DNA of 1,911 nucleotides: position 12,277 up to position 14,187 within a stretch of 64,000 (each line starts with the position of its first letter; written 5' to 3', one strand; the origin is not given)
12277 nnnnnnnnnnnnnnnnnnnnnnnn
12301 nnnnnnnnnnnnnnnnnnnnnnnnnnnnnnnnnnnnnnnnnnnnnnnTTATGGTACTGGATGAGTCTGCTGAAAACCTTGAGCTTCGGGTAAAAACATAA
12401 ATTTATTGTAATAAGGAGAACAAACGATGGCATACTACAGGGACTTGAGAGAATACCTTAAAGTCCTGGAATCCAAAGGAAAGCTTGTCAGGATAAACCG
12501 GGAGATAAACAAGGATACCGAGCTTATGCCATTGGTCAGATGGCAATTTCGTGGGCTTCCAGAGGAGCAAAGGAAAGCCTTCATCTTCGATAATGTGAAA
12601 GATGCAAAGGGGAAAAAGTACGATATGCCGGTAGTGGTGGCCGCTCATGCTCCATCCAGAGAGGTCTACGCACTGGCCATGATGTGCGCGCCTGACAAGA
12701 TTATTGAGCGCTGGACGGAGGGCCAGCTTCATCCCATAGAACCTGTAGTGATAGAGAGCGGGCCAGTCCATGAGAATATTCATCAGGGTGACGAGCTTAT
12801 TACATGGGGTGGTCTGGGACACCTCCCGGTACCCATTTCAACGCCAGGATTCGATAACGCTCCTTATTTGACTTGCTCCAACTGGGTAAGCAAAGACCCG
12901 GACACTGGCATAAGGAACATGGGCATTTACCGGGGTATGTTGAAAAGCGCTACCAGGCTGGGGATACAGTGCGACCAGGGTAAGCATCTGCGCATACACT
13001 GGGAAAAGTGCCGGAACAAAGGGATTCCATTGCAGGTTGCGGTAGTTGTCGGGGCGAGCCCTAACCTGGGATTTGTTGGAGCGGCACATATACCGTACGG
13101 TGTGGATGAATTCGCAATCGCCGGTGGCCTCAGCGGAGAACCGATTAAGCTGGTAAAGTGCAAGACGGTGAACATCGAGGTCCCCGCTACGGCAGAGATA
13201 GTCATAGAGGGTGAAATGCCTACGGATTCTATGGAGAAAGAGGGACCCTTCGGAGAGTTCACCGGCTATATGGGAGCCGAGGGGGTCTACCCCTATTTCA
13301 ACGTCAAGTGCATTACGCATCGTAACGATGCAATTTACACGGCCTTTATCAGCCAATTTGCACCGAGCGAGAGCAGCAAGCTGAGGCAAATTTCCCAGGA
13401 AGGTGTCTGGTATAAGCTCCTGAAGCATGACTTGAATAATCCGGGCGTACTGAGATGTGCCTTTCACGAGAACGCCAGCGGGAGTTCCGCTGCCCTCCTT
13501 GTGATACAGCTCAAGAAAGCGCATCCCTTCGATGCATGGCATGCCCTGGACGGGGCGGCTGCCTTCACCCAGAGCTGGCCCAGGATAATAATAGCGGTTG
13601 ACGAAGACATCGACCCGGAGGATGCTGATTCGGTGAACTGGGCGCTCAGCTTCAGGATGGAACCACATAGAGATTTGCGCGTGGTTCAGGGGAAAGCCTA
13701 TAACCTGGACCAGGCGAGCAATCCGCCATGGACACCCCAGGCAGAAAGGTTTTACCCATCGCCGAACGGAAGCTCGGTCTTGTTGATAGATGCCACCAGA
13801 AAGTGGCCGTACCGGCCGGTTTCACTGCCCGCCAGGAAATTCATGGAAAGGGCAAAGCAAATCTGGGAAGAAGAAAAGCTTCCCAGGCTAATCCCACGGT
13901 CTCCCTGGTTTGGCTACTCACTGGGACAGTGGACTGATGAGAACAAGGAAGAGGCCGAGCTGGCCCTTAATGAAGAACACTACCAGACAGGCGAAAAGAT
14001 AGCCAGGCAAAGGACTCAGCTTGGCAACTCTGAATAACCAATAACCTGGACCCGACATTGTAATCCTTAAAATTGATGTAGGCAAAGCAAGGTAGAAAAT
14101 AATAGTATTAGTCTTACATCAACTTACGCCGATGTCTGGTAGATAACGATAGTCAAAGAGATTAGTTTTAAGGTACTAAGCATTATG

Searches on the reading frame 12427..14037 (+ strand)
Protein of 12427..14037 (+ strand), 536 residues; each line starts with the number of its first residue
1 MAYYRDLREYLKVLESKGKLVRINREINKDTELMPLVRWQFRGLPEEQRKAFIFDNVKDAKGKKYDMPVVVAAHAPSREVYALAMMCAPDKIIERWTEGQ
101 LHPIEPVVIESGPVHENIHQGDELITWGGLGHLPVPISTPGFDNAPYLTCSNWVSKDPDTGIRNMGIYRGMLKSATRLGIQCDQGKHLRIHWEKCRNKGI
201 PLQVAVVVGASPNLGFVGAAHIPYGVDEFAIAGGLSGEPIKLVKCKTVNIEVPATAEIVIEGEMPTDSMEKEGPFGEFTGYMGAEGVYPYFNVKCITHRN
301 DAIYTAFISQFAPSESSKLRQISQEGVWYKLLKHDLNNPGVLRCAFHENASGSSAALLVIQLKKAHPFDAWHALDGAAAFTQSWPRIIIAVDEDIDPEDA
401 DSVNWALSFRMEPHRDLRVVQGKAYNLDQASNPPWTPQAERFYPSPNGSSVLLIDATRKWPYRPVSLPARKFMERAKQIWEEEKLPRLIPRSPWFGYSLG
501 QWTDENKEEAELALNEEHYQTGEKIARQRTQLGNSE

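Call 8: search_protein_families(library=pfam, max_evalue=0.00001, proteins=[window:12427-14037:+])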
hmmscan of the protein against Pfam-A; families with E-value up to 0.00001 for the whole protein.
window:12427-14037:+ (536 aa): 3 families
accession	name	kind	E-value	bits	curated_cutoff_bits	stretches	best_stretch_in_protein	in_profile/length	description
PF01977.22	UbiD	-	3.2e-58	196.7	23.3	1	111-307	7-201/206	3-octaprenyl-4-hydroxybenzoate carboxy-lyase Rift-related domain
PF20696.2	UbiD_C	-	5.8e-13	49.4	24.2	1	339-434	21-117/127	3-octaprenyl-4-hydroxybenzoate carboxy-lyase C-terminal domain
PF20695.2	UbiD_N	-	1.2e-08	35.3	24.3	1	11-97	1-75/78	3-octaprenyl-4-hydroxybenzoate carboxy-lyase N-terminal domain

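Call 84: search_protein_families(library=ncbifam, max_evalue=1e-20, proteins=[window:12427-14037:+])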
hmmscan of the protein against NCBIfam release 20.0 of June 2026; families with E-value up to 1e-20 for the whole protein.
window:12427-14037:+ (536 aa): 7 families
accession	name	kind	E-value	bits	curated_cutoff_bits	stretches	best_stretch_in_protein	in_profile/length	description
TIGR00148.1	TIGR00148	subfamily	1e-77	261.7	244.85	1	7-433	1-424/438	UbiD family decarboxylase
NF041204.1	VdcC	exception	2.2e-65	220.9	650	1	4-463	1-443/467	non-oxidative hydroxyarylic acid decarboxylases subunit C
TIGR03701.1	mena_SCO4490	equivalog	1.2e-62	212.1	495.9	1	101-432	104-426/433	menaquinone biosynthesis decarboxylase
NF008175.0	PRK10922.1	equivalog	8.8e-45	153.1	788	1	3-431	5-442/497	4-hydroxy-3-polyprenylbenzoate decarboxylase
NF041219.1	BagN_FevL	exception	5.7e-43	147.1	1000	1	3-305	16-321/502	bagremycin/ferroverdin biosynthesis UbiD family decarboxylase BagN/FevL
TIGR02723.1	phenyl_P_alpha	equivalog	1.6e-35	122.6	564.6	1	6-424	9-417/485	phenylphosphate carboxylase subunit alpha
TIGR02724.1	phenyl_P_beta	equivalog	1.3e-33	116.1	468.95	1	6-433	2-425/472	phenylphosphate carboxylase subunit beta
